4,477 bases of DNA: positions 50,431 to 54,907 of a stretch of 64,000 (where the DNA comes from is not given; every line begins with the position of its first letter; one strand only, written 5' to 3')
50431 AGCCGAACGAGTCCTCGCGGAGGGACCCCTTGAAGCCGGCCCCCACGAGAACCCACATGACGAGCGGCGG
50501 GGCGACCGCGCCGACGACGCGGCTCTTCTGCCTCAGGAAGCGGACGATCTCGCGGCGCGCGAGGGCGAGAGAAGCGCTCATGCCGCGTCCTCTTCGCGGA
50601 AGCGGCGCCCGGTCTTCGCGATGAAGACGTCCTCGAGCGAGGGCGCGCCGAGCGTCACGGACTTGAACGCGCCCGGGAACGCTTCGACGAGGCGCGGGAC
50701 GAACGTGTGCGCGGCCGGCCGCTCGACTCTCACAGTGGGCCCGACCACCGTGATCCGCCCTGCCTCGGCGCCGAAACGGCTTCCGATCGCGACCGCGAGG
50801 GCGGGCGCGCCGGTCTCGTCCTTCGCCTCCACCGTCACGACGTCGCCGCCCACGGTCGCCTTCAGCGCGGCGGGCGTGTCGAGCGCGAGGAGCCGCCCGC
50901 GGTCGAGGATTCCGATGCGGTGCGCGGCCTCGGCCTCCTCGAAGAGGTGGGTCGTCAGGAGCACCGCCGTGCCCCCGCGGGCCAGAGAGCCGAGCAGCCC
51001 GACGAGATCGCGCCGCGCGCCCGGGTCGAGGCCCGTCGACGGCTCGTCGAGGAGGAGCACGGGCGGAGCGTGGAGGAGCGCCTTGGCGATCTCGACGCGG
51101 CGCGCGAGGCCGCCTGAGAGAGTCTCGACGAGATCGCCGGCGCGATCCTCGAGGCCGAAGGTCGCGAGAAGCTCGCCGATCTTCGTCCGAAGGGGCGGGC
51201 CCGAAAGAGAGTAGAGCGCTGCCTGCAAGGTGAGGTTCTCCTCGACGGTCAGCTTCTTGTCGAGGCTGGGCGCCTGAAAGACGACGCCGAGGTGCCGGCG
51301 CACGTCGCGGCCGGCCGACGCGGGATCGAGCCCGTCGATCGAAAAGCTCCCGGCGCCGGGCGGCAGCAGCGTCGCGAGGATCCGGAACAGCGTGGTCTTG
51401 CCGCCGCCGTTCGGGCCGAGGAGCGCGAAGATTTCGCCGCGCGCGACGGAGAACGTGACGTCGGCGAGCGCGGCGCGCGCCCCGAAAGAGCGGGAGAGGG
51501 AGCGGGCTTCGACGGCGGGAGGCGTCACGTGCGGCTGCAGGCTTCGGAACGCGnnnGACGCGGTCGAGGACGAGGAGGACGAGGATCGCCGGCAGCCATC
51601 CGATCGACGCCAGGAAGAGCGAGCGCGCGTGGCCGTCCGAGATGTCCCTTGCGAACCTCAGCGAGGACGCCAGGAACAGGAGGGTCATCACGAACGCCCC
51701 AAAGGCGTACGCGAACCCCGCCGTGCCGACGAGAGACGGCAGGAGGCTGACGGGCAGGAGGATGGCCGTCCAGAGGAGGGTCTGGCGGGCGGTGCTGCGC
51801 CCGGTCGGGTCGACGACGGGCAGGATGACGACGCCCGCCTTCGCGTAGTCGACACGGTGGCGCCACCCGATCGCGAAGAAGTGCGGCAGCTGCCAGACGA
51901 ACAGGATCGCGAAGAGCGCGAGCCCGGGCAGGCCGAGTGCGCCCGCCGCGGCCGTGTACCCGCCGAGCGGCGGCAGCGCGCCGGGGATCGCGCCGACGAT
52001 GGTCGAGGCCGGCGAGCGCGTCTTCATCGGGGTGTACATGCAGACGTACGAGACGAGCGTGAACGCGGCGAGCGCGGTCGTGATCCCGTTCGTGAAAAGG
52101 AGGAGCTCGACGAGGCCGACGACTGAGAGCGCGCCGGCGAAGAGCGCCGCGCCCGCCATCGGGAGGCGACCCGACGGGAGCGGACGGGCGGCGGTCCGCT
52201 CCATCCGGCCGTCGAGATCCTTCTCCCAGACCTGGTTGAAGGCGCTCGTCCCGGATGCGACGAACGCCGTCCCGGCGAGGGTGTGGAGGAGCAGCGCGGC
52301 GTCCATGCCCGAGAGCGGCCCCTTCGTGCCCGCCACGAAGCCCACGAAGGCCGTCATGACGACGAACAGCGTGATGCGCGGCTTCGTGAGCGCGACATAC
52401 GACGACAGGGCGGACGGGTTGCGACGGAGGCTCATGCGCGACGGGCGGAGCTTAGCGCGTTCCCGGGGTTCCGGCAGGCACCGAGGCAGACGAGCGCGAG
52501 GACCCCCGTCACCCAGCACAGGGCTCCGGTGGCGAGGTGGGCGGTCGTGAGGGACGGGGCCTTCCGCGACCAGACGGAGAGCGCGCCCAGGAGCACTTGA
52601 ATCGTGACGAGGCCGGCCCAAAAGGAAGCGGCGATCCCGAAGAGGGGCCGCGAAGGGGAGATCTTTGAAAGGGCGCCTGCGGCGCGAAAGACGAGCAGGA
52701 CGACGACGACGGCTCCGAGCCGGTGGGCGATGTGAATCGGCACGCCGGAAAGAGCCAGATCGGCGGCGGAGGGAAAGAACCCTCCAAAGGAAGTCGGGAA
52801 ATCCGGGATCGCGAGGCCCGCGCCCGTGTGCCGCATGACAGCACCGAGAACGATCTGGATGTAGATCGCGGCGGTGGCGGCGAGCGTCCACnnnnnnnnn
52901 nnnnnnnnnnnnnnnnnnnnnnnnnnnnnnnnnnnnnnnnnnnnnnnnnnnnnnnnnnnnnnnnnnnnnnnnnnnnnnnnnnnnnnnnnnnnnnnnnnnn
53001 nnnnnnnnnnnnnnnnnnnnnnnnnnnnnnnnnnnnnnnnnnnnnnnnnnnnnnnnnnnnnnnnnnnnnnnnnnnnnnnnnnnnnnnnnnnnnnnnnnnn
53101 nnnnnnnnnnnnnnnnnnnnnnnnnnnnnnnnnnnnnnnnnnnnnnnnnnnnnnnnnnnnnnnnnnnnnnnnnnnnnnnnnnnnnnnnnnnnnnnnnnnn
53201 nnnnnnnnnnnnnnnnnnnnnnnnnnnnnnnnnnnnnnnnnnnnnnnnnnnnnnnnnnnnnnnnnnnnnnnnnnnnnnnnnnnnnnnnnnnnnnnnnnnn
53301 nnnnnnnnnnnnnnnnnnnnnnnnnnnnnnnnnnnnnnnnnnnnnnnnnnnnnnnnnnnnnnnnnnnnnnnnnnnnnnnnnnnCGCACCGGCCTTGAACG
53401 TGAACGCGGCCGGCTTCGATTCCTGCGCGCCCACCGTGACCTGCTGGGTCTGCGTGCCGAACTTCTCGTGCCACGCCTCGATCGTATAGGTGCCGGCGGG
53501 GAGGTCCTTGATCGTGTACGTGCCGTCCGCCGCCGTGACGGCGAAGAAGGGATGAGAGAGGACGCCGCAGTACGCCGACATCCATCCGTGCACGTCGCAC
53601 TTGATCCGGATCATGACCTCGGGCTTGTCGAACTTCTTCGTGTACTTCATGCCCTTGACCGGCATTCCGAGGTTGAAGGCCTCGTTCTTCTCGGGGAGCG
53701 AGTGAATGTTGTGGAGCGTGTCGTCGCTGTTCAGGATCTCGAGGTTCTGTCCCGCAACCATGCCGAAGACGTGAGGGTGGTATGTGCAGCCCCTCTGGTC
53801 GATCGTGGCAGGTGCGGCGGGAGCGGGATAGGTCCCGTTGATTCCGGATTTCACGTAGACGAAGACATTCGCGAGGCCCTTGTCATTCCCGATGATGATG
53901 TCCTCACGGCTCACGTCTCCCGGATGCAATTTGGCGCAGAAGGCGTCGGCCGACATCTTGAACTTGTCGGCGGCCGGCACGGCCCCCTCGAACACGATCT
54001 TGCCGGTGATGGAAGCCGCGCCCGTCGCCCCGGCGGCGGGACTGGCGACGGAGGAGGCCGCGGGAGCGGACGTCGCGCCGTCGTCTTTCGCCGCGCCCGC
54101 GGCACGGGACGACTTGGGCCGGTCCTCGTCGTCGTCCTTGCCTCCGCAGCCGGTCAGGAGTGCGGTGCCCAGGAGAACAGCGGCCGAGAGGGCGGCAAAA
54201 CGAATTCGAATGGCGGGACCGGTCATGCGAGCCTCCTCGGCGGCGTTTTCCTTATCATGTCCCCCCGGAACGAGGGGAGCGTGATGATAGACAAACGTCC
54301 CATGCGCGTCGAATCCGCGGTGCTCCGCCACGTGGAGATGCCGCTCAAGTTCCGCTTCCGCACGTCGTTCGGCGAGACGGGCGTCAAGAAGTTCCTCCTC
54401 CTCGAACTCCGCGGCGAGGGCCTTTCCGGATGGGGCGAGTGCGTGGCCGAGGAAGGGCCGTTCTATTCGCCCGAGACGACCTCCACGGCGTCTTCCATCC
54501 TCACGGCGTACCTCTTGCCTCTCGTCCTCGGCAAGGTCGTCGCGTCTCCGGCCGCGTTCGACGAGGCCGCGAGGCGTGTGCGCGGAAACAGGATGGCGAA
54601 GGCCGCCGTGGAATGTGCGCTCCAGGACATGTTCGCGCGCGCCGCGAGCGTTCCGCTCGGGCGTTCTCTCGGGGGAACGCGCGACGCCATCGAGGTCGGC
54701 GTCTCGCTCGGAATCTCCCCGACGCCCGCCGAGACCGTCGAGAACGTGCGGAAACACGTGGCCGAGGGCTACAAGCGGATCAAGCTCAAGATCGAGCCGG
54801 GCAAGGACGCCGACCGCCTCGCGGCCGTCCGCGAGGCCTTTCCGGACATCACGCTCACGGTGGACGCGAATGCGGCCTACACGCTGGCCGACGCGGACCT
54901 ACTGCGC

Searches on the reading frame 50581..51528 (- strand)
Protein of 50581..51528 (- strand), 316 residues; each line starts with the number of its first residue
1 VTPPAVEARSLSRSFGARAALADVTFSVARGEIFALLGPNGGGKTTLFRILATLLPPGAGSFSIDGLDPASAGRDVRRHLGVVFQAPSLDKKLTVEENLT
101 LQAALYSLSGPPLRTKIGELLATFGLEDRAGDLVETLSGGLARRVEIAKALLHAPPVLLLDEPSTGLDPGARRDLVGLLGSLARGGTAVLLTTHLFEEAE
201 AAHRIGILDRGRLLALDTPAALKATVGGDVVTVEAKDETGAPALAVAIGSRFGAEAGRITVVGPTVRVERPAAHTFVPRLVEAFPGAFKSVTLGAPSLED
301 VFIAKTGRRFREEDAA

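Call 5: search_protein_families(library=pfam, proteins=[window:50581-51528:-], max_evalue=0.1)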
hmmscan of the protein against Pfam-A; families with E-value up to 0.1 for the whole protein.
window:50581-51528:- (316 aa): 7 families
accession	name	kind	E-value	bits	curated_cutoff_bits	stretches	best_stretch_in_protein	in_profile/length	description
PF00005.33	ABC_tran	-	3.3e-31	109.1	25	1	21-164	1-136/137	ABC transporter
PF13304.12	AAA_21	-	1.8e-16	61.5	27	2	144-194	245-298/304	AAA domain, putative AbiEii toxin, Type IV TA system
PF13476.12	AAA_23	-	0.0087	17.2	27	1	23-52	14-40/201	AAA domain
PF13401.12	AAA_22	-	0.01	16.6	27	1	33-97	7-33/130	AAA domain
PF13555.12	AAA_29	-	0.011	15.9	27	1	25-58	16-49/61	P-loop containing region of AAA domain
PF00004.35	AAA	-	0.046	14.6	21.2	0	36-68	3-33/131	ATPase family associated with various cellular activities (AAA)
PF01078.27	Mg_chelatase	-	0.065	13.1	20.3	0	22-58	13-49/207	Magnesium chelatase, subunit ChlI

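Call 67: search_protein_families(library=ncbifam, proteins=[window:50581-51528:-], max_evalue=0.00001)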
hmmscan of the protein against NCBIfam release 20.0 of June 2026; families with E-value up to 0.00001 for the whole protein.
window:50581-51528:- (316 aa): 181 families (the best 25 are shown)
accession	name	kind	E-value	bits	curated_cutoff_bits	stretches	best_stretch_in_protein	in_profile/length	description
TIGR01188.1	drrA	subfamily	2.3e-72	243.8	312.45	1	14-307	2-302/302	daunorubicin resistance ABC transporter, ATP-binding protein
TIGR03864.1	PQQ_ABC_ATP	hypoth_equivalog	4.6e-65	219.4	302.25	1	6-231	2-228/236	ABC transporter, ATP-binding subunit, PQQ-dependent alcohol dehydrogenase system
NF033858.1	ABC2_perm_RbbA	equivalog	2.2e-53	181.4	1050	1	4-227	265-489/909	ribosome-associated ATPase/putative transporter RbbA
NF010060.0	PRK13537.1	equivalog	3e-52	177.4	521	1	4-311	14-313/314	nodulation factor ABC transporter ATP-binding protein NodI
NF010059.0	PRK13536.1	equivalog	1.2e-50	172.2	549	1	5-310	43-340/342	nodulation factor ABC transporter ATP-binding protein NodI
TIGR01288.1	nodI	equivalog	6.5e-49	166.6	424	1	5-310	4-301/303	nodulation factor ABC transporter ATP-binding protein NodI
TIGR03522.1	GldA_ABC_ATP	equivalog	5.8e-44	150.8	402.6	1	6-239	3-236/301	gliding motility-associated ABC transporter ATP-binding subunit GldA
TIGR04406.1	LPS_export_lptB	equivalog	4e-38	131.1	240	1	7-221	3-221/239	LPS export ABC transporter ATP-binding protein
TIGR03740.1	galliderm_ABC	subfamily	7.9e-38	130.4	309.75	1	7-213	2-202/223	lantibiotic protection ABC transporter ATP-binding subunit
TIGR02673.1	FtsE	equivalog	1.9e-36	125.7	264.85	1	10-211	6-213/214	cell division ATP-binding protein FtsE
TIGR00968.1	3a0106s01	subfamily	4.3e-36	124.6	342.75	1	10-223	5-219/237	sulfate ABC transporter ATP-binding protein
TIGR03265.1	PhnT2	equivalog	1.2e-35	123.4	457.7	1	6-221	5-221/353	putative 2-aminoethylphosphonate ABC transporter ATP-binding protein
TIGR04520.1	ECF_ATPase_1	equivalog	1.6e-35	122.9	315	1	17-222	14-223/269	energy-coupling factor transporter ATPase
NF047930.1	ABC_ATP_B6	equivalog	1.3e-33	116.4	670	1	5-225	2-226/510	putative B6 ABC transporter ATP-binding protein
TIGR04521.1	ECF_ATPase_2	equivalog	1.4e-33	116.2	330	1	18-221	18-231/279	energy-coupling factor transporter ATPase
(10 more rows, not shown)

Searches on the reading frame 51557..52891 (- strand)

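Call 28: search_protein_families(library=pfam, proteins=[window:51557-52891:-], max_evalue=0.001)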
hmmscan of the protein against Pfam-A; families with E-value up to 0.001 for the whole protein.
window:51557-52891:- (445 aa): 1 family
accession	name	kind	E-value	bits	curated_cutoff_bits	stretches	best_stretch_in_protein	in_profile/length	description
PF01040.23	UbiA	-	4e-47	161.1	34.2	1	177-428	1-248/250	UbiA prenyltransferase family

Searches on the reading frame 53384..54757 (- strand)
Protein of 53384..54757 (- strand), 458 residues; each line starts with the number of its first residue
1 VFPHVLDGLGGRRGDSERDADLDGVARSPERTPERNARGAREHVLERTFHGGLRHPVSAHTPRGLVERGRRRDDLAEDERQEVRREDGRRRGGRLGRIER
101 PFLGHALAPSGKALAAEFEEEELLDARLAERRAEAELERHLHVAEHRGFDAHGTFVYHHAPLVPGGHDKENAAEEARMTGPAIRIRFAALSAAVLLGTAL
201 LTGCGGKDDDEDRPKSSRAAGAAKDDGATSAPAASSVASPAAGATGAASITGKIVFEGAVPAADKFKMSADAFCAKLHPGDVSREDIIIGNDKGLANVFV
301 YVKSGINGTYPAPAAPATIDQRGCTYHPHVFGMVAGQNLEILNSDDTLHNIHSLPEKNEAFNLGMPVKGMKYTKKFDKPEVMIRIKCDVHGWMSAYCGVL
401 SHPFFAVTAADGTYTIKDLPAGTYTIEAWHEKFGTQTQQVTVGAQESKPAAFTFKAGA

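Call 28: search_protein_families(library=pfam, proteins=[window:53384-54757:-], max_evalue=0.001)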
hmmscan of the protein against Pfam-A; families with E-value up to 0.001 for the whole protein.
window:53384-54757:- (458 aa): 4 families
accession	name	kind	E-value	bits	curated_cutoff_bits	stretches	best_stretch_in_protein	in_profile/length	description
PF13620.12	CarboxypepD_reg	-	3.7e-09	37.2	32.3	1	406-453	32-80/82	Carboxypeptidase regulatory-like domain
PF13715.12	CarbopepD_reg_2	-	8.4e-06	26.2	32.2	1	406-452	28-74/88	CarboxypepD_reg-like domain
PF14686.12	fn3_3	-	3.1e-05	24.1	24.4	1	404-447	27-72/75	Polysaccharide lyase family 4, domain II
PF09430.16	EMC7_beta-sandw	-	0.00017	22.2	26.6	1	401-446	18-63/122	ER membrane protein complex subunit 7, beta-sandwich domain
